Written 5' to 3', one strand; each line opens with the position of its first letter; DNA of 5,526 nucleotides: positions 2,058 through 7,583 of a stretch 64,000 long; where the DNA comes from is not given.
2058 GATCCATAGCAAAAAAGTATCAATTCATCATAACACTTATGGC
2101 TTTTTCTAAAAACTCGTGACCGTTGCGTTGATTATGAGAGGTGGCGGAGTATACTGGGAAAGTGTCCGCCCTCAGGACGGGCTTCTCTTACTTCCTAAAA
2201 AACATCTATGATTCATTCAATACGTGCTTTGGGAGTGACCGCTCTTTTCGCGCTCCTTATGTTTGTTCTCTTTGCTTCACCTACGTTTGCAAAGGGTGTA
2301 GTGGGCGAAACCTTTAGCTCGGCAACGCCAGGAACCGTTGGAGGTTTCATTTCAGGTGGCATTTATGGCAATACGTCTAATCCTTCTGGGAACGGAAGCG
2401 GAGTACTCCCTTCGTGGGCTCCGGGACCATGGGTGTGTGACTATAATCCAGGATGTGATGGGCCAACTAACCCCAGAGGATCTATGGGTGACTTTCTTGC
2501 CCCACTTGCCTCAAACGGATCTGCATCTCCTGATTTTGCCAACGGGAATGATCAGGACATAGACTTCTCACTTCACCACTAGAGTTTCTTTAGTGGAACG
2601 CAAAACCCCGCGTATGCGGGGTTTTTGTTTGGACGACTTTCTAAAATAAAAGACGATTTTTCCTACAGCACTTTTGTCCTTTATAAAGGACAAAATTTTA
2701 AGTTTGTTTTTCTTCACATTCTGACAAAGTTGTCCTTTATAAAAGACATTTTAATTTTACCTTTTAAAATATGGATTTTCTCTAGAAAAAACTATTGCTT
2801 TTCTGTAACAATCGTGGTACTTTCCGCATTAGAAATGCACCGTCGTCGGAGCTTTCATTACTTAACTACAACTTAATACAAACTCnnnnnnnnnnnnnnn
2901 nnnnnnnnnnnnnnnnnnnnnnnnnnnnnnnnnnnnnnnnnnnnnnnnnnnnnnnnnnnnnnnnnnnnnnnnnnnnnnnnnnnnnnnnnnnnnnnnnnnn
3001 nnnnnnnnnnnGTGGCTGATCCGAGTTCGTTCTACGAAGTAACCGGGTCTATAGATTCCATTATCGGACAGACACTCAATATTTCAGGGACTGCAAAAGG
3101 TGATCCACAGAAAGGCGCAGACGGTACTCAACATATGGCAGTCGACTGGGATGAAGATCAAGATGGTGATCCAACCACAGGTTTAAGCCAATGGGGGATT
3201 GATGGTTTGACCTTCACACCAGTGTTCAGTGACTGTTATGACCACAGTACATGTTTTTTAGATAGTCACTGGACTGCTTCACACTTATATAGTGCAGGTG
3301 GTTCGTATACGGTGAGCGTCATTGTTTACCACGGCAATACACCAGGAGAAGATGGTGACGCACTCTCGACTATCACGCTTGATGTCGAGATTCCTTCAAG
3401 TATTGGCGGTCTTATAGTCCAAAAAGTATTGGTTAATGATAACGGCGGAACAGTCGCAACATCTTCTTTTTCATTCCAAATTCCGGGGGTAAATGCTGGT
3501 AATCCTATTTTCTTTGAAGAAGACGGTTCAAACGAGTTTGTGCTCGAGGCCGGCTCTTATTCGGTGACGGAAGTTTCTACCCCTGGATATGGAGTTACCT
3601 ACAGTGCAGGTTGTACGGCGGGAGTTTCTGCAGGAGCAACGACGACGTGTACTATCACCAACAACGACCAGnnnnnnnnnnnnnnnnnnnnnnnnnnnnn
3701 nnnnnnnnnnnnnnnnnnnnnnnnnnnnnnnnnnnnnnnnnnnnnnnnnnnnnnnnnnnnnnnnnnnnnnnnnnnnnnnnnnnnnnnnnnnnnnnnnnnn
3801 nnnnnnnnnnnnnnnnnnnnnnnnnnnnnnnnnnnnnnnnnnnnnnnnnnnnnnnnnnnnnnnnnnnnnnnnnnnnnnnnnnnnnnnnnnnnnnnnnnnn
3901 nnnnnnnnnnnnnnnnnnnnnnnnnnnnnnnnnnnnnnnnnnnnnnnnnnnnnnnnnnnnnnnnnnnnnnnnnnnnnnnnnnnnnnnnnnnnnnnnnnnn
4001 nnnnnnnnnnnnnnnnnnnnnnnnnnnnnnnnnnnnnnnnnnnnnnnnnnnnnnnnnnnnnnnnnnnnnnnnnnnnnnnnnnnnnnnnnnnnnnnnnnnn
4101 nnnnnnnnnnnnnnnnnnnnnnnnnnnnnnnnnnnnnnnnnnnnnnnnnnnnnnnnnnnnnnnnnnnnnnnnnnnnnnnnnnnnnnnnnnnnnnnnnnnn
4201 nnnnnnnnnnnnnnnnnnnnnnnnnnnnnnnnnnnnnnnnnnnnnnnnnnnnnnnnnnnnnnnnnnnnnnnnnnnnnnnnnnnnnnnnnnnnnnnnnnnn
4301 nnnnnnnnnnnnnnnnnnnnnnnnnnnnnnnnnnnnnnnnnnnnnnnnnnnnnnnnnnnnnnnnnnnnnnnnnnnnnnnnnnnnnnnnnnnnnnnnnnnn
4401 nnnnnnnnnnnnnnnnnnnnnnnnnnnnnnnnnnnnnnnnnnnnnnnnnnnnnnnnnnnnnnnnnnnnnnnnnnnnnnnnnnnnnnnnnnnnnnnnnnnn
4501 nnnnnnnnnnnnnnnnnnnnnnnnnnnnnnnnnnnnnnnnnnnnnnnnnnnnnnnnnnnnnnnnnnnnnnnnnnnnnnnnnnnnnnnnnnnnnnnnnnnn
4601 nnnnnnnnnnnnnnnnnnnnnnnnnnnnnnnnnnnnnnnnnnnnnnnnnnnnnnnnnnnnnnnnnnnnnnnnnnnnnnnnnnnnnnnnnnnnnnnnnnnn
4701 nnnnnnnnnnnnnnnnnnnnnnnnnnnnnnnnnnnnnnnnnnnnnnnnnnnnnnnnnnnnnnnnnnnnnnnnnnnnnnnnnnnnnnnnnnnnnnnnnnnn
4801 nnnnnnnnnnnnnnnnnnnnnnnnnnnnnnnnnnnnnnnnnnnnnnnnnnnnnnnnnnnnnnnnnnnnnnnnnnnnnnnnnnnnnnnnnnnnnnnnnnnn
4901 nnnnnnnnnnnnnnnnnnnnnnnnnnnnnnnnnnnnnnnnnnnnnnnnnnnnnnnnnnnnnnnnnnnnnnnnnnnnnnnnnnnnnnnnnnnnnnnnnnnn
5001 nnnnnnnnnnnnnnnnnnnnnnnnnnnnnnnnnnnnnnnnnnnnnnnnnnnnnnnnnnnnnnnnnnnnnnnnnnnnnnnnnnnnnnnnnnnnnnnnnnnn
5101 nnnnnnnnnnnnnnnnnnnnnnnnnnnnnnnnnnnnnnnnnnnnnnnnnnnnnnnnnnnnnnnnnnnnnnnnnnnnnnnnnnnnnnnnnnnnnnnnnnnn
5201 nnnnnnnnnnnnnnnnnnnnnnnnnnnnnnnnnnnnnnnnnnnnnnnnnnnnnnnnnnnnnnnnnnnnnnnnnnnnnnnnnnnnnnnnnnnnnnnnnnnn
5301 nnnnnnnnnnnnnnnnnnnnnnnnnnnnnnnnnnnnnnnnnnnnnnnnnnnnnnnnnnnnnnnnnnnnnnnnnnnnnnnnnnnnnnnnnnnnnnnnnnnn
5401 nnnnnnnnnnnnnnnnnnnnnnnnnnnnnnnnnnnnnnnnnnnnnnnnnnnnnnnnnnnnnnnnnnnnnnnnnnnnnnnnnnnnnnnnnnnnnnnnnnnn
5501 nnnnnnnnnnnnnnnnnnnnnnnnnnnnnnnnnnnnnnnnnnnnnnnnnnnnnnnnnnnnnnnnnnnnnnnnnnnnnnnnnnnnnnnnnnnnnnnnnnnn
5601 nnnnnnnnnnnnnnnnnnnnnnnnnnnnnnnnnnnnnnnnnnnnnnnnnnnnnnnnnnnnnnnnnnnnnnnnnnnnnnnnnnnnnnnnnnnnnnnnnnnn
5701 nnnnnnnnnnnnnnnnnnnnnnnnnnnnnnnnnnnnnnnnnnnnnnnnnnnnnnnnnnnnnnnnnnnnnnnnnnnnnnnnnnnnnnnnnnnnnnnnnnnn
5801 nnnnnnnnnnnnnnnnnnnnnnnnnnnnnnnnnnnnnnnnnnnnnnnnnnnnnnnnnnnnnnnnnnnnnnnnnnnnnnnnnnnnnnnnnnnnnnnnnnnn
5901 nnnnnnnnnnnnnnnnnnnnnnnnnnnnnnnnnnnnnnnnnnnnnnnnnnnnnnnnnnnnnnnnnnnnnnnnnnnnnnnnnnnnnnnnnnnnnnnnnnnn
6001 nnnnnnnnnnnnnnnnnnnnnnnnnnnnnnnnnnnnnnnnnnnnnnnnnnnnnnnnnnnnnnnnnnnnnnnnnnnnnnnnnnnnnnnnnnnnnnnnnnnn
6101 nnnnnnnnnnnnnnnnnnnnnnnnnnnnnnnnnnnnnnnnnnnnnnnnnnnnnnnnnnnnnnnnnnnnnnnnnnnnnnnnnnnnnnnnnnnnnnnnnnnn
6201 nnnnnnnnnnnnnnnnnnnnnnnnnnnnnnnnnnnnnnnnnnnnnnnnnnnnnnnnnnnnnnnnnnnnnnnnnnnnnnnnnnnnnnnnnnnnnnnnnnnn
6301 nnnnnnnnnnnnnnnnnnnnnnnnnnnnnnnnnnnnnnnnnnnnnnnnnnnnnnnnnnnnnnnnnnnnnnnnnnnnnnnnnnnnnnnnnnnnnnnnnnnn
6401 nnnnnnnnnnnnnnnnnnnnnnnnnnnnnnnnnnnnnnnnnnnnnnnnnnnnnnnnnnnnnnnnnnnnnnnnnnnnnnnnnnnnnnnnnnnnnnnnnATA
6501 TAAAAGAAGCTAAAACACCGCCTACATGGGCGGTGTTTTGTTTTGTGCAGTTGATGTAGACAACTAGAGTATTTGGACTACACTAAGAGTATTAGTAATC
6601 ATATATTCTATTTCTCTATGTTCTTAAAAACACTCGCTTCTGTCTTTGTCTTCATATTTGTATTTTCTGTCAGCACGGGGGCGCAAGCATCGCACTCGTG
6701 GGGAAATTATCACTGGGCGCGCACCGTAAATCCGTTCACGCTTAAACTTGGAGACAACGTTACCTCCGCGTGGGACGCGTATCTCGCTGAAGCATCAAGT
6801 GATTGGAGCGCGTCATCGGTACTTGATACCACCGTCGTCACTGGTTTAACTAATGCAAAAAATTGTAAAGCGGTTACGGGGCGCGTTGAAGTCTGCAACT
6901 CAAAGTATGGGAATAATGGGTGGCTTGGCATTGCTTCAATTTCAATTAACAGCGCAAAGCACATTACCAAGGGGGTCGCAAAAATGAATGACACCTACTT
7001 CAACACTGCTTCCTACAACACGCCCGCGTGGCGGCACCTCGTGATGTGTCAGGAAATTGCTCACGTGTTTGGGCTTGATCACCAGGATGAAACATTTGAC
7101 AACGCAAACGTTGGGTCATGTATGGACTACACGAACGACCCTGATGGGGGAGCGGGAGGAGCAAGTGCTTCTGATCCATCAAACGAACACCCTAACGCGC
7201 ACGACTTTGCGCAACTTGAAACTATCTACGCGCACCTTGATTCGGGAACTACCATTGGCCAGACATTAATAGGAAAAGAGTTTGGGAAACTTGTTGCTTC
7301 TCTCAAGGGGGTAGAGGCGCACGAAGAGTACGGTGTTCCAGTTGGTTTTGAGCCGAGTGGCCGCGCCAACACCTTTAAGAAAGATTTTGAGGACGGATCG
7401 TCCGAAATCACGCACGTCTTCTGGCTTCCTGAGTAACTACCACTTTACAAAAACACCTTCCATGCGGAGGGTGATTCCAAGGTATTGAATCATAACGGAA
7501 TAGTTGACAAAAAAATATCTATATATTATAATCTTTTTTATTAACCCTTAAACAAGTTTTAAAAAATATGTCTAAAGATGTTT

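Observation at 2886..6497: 1203-aa surface protein: about 9 Cys-pair Ig-like repeats + DUF11 + G/P linker + C-terminal peptidoglycan-binding domain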

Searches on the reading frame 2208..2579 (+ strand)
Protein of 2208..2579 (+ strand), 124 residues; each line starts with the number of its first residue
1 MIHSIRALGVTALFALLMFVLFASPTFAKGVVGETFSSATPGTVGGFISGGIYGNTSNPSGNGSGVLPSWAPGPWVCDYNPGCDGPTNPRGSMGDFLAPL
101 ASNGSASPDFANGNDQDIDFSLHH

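Call 7: search_protein_families(library=pfam, proteins=[window:2208-2579:+], max_evalue=0.01)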
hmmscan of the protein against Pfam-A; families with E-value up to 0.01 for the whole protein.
window:2208-2579:+ (124 aa): 1 family
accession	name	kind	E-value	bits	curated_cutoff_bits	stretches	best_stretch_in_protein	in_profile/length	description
PF01565.28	FAD_binding_4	-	0.0019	18.3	26.4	1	31-66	87-122/139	FAD binding domain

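Call 84: search_protein_families(library=ncbifam, proteins=[window:2208-2579:+], max_evalue=1)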
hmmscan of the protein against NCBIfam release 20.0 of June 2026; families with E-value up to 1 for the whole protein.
window:2208-2579:+ (124 aa): 0 families

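Call 92: search_protein_families(library=pfam, proteins=[window:2208-2579:+], max_evalue=10)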
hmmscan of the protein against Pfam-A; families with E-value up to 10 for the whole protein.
window:2208-2579:+ (124 aa): 2 families
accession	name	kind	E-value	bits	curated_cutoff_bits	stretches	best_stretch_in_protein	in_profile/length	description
PF01565.28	FAD_binding_4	-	0.0019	18.3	26.4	1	31-66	87-122/139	FAD binding domain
PF13786.12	DUF4179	-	0.3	12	30.1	1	9-33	10-41/94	Domain of unknown function (DUF4179)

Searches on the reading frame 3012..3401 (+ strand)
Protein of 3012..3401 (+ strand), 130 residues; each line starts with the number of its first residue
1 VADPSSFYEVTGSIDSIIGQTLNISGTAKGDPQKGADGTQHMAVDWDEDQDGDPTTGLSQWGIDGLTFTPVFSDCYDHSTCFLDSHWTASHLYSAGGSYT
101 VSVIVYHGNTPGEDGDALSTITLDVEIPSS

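Call 33: search_protein_families(library=pfam, alignment_id=A3, max_evalue=10)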
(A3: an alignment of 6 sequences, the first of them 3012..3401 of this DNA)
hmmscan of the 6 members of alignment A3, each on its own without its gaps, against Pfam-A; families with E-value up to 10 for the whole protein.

A. member 1, window:3012-3401:+ (130 aa): 2 families
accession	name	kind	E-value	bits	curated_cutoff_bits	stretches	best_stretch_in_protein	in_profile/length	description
PF23785.1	DUF7171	-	0.06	13.9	27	1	3-43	30-70/138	Protein of unknown function (DUF7171)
PF18911.6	PKD_4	-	0.24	11.9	27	1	88-107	51-70/85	PKD domain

B. families by the number of members that match (of 6 scanned): 7 families
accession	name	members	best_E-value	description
PF18911.6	PKD_4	2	0.0088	PKD domain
PF09100.16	Qn_am_d_aIV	2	0.017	Quinohemoprotein amine dehydrogenase, alpha subunit domain IV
PF00801.26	PKD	2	0.045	PKD domain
PF11596.13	DUF3246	1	0.002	Protein of unknown function (DUF3246)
PF04619.18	Adhesin_Dr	1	0.02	Dr-family adhesin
PF23785.1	DUF7171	1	0.06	Protein of unknown function (DUF7171)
PF10698.15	DUF2505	1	1.6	Protein of unknown function (DUF2505)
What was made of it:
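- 3012..3398 (+): N-terminal tip domain, aa 43-171. A six-strand beta-sandwich with a C117/C123 loop and weak PKD-like motifs (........, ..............). PKD hits are sub-threshold (call 33).
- Tried and rejected: Tip domain: Pfam at E<=10 gave only sub-threshold PKD hints (call 33).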

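Call 41: predict_structure(alignment_id=A3)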
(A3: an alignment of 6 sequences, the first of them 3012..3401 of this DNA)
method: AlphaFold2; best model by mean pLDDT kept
length: 130 residues; sequences in the alignment: 6
mean_pLDDT: 70.5   pTM: 0.70
mean pLDDT of the five models: 70.5, 69.3, 66.9, 64.8, 63.8
residues with pLDDT >= 90: 19; 70-90: 51; 50-70: 38; < 50: 22
segments of 3 or more residues with pLDDT < 50: 52-60, 68-74, 111-114
pLDDT, mean of each block of 10 residues (from residue 1): 67 92 87 60 74 45 51 50 78 88 75 59 88
secondary structure, 60 per line:
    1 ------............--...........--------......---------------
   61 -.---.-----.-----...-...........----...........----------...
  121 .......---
elements in order: E7-18 E21-31 E40-45 E82-92 E97-107 E118-127
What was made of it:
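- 3012..3398 (+): AF2 pLDDT 70.5 (call 41).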

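Call 50: fold_search(model_id=the predicted structure, library=pdb)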
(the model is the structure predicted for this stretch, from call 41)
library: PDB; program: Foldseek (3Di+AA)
matches with E <= 10: 1779; with E <= 0.001: 0
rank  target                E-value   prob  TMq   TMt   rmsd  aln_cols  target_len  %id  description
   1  2a9d_A                8.9e-03  0.98  0.44  0.19   7.3       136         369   12  Crystal structure of recombinant chicken sulfite oxidase with Arg at residue 161 (released 2005-08-02)
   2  2a9a_B                1.1e-02  0.97  0.41  0.18   7.6       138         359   12  Crystal structure of recombinant chicken sulfite oxidase with the bound product, sulfate, at the active site (released 2005-08-02)
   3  1sox_A                1.1e-02  0.98  0.44  0.16   5.6       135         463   11  SULFITE OXIDASE FROM CHICKEN LIVER (released 1998-04-29)
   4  6r4n_A                1.2e-02  0.91  0.40  0.37   9.5       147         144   15  Crystal structure of S. cerevisia Niemann-Pick type C protein NPC2 with ergosterol bound (released 2019-09-25)
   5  2a9d_B                1.3e-02  0.97  0.43  0.19   7.5       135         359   12  Crystal structure of recombinant chicken sulfite oxidase with Arg at residue 161 (released 2005-08-02)
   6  3hc2                  1.5e-02  0.97  0.43  0.18   7.5       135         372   12  Crystal Structure of chicken sulfite oxidase mutant Tyr 322 Phe (released 2010-06-16)
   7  3hbq                  1.6e-02  0.96  0.42  0.18   8.0       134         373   13  Structure of recombinant Chicken Liver Sulfite Oxidase mutant Cys 185 Ala (released 2010-04-14)
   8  3im1                  1.6e-02  0.98  0.47  0.22   5.3       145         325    8  Structure of the C-terminal Sec63 unit of yeast Brr2, P212121 Form (released 2009-08-25)
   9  3hbp                  1.6e-02  0.96  0.42  0.18   7.9       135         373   12  The crystal structure of C185S mutant of recombinant sulfite oxidase with bound substrate, sulfite, at the active site (released 2010-04-14)
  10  5y9g_B                1.6e-02  0.90  0.40  0.37   8.9       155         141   10  Crystal structure of Salmonella SafD adhesin (released 2017-11-15)
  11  9qpq_H                1.8e-02  0.96  0.40  0.24   7.3       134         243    7  The structure of the COPI leaf bound to GOLPH3 (released 2025-10-22)
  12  3qiu_A                1.9e-02  0.96  0.39  0.31   6.3       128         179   15  Crystal structure of the 226 TCR in complex with MCC/I-Ek (released 2011-04-27)
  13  7som_J                1.9e-02  0.96  0.43  0.11   6.6       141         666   11  Ciliary C2 central pair apparatus isolated from Chlamydomonas reinhardtii (released 2022-04-13)
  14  1sox_B                1.9e-02  0.95  0.42  0.15   6.0       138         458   12  SULFITE OXIDASE FROM CHICKEN LIVER (released 1998-04-29)
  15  2kl6_MODEL_1_A        2.2e-02  0.97  0.41  0.48   6.4       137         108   12  Solution NMR structure of the CARDB domain of PF1109 from Pyrococcus furiosus. Northeast Structural Genomics C (released 2009-08-25)
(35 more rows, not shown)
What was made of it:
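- Tried and rejected: Foldseek on PDB gave generic Ig-like sandwiches at TM about 0.4 (call 50).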

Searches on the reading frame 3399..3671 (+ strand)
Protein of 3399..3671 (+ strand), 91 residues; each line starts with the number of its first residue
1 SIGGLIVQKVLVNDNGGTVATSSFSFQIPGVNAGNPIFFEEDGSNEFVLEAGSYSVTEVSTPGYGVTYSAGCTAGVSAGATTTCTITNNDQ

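Call 24: search_solved_structures(query=A1, max_evalue=10, show_alignments=4)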
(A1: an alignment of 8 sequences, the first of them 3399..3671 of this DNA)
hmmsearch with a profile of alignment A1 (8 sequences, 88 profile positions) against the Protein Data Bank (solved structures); distinct sequences matched with E-value up to 10: 19.
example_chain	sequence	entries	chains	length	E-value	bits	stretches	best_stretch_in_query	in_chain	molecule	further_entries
4bug_A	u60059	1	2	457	0.0026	21.7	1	23-79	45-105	ANCILLARY PROTEIN 1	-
2xi9_A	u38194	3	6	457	0.003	21.5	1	23-79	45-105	ANCILLARY PROTEIN 1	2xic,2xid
2ww8_A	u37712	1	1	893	0.1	16.6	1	22-66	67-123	CELL WALL SURFACE ANCHOR FAMILY PROTEIN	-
6bbw_A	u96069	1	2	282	0.4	14.7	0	2-34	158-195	Major pilin backbone protein T-antigen, T3.2.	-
7f7y_A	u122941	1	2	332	0.47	14.4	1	43-69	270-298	PitB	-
4s3l_A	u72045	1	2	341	0.55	14.2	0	43-69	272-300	Major Pilin Protein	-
2xtl_A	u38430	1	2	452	2.8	11.9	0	5-71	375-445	CELL WALL SURFACE ANCHOR FAMILY PROTEIN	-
6x7j_A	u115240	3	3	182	2.9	11.9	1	35-76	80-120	Antifreeze protein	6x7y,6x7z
6x8y_A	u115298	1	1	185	3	11.8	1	35-76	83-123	Antifreeze protein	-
5j6y_A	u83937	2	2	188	3.2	11.8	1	37-76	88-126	Antifreeze protein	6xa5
6x9m_A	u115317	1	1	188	3.2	11.8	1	37-76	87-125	Antifreeze protein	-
6bbt_A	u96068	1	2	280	3.3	11.7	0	46-67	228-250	Major pilin backbone protein T-antigen, T13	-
6x8a_A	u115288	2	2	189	3.4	11.7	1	37-76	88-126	Antifreeze protein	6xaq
6x9p_A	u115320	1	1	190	3.4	11.7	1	35-76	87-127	Antifreeze protein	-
6x8d_A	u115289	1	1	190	3.4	11.7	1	35-76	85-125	Antifreeze protein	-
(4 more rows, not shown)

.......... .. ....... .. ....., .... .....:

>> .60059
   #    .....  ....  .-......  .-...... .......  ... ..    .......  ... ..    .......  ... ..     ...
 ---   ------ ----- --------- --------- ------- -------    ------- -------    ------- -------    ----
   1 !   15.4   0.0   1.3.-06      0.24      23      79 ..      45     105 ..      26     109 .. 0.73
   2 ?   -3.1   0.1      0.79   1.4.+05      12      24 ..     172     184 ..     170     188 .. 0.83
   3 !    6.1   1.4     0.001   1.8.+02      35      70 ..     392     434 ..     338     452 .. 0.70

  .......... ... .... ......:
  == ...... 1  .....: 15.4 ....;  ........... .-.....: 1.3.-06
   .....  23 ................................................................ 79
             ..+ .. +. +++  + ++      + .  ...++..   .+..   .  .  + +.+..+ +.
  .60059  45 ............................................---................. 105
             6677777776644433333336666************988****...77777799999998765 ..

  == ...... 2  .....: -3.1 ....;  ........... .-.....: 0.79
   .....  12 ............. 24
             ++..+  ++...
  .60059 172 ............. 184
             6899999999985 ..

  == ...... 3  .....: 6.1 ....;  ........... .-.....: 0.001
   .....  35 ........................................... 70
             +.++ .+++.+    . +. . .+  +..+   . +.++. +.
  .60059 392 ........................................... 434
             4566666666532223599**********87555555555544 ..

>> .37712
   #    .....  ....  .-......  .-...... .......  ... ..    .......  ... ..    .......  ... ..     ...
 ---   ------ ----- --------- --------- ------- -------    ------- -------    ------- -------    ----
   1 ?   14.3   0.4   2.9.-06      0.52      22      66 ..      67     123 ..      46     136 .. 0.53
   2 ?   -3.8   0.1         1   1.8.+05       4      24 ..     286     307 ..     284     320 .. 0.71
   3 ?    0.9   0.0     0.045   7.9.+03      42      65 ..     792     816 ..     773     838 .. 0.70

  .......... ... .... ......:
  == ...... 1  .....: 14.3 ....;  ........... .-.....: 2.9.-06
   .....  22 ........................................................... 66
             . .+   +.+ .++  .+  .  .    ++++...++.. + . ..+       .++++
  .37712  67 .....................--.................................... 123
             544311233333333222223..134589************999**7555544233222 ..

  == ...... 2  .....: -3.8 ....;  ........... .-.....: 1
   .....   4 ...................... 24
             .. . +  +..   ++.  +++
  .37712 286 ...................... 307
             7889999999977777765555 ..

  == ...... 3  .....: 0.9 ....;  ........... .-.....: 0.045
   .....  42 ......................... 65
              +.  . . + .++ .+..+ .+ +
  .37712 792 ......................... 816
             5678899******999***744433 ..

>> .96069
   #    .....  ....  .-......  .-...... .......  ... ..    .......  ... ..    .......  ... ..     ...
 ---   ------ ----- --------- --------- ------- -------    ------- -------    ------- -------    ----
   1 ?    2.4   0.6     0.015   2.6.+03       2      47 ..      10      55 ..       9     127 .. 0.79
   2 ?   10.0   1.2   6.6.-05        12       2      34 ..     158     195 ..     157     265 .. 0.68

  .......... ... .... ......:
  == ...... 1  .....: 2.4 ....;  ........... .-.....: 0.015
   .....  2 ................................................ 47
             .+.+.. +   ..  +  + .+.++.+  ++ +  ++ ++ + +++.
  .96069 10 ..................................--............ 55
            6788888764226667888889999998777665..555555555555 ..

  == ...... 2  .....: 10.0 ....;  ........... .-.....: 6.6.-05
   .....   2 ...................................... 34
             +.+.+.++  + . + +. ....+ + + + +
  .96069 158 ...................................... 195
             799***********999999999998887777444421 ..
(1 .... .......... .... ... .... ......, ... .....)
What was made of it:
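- Solved relatives: profile matches to Gram-positive pilin/adhesin CnaB domains (4bug/2xi9, 2ww8) align the Y-x-x-x-E...GY motif (call 24). CnaB-type isopeptide domains are typical of sortase pilins (call 24).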

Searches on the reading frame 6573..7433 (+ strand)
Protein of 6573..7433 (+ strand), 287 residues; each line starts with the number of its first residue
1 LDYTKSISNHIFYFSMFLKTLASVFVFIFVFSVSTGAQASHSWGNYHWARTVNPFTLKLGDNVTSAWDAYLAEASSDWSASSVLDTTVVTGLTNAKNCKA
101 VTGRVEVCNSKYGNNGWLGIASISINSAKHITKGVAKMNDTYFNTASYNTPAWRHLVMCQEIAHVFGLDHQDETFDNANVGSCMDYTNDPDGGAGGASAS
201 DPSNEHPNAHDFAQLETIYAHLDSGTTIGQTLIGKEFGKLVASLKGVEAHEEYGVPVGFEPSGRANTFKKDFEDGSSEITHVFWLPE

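Call 7: search_protein_families(library=pfam, proteins=[window:6573-7433:+], max_evalue=0.01)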
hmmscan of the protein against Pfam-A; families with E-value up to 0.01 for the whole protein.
window:6573-7433:+ (287 aa): 0 families

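Call 84: search_protein_families(library=ncbifam, proteins=[window:6573-7433:+], max_evalue=1)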
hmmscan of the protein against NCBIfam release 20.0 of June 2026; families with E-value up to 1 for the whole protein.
window:6573-7433:+ (287 aa): 0 families

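Call 91: search_solved_structures(query=window:6573-7433:+, max_evalue=5, show_alignments=2)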
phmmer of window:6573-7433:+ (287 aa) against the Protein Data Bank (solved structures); distinct sequences matched with E-value up to 5: 0.

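Call 92: search_protein_families(library=pfam, proteins=[window:6573-7433:+], max_evalue=10)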
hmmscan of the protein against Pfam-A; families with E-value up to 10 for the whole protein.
window:6573-7433:+ (287 aa): 1 family
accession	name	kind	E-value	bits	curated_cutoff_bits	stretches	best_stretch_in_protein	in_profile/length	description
PF13574.12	Reprolysin_2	-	0.26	11.6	27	1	104-184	75-157/195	Metallo-peptidase family M12B Reprolysin-like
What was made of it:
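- Tried and rejected: The 287-aa neighbour as a metalloprotease: only Reprolysin_2 at E 0.26 and no PDB hit (calls 91, 92).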
